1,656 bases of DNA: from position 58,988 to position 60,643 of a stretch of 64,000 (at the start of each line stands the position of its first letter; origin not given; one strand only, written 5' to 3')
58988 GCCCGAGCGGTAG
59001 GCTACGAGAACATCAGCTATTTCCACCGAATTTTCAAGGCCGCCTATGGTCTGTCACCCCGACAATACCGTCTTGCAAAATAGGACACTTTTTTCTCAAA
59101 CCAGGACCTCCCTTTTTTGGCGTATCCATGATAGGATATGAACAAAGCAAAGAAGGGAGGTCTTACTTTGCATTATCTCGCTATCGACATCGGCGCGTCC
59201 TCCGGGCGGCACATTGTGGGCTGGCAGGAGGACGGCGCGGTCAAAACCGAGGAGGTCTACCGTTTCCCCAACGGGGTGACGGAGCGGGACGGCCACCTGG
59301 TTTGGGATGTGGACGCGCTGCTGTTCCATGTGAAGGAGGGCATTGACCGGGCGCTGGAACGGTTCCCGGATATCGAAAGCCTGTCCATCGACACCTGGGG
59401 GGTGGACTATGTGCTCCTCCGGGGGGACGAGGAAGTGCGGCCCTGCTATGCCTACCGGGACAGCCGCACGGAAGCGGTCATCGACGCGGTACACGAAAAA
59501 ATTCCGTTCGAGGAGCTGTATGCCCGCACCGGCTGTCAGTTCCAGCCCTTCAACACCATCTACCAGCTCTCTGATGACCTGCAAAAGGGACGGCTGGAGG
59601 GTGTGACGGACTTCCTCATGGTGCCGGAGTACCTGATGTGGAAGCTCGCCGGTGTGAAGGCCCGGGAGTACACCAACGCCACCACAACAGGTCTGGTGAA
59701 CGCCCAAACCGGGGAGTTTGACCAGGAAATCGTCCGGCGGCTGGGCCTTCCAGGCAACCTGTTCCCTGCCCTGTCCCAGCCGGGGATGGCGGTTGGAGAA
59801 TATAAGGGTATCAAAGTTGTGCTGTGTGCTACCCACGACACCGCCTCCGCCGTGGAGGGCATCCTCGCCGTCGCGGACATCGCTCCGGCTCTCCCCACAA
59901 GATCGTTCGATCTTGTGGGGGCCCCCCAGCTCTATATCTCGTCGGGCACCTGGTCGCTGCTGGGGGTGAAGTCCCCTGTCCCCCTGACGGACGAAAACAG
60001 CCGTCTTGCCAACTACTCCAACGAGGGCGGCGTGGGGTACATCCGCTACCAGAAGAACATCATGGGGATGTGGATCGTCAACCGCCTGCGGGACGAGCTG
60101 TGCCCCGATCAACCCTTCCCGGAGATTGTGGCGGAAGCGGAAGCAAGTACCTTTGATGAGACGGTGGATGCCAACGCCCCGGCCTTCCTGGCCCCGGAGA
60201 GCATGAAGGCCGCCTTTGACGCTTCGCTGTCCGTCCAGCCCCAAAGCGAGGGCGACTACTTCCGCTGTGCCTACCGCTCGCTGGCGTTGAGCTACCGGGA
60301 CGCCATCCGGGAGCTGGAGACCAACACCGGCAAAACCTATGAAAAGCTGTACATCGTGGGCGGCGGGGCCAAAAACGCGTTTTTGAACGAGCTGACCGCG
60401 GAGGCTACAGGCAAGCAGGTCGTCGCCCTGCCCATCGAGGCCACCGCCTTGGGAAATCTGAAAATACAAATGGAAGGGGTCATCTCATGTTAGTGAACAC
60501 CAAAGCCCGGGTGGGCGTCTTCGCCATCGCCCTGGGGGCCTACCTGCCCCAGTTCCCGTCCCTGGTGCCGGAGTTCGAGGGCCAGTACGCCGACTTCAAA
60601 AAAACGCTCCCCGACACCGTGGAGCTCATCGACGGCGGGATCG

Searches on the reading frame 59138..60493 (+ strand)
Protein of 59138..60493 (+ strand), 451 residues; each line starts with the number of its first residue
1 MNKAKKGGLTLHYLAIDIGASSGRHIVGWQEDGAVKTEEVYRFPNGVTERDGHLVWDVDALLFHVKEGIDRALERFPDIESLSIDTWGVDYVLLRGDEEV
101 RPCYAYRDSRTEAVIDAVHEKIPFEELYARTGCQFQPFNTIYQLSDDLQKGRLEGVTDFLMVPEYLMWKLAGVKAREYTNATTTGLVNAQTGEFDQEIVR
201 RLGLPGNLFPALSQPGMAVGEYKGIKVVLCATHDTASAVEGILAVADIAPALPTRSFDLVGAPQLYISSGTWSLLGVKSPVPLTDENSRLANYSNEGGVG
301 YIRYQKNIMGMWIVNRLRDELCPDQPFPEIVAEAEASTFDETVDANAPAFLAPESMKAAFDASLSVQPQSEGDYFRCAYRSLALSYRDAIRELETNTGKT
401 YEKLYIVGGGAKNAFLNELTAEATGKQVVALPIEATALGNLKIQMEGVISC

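Call 18: search_protein_families(library=pfam, proteins=[window:59138-60493:+], max_evalue=0.001)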
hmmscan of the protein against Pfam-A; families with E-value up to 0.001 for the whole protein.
window:59138-60493:+ (451 aa): 2 families
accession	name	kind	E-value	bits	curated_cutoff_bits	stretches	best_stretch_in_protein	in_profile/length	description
PF00370.27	FGGY_N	-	1.6e-25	90.6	28.8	1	13-222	2-216/245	FGGY family of carbohydrate kinases, N-terminal domain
PF02782.22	FGGY_C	-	1.8e-25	90.4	27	1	265-445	1-195/198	FGGY family of carbohydrate kinases, C-terminal domain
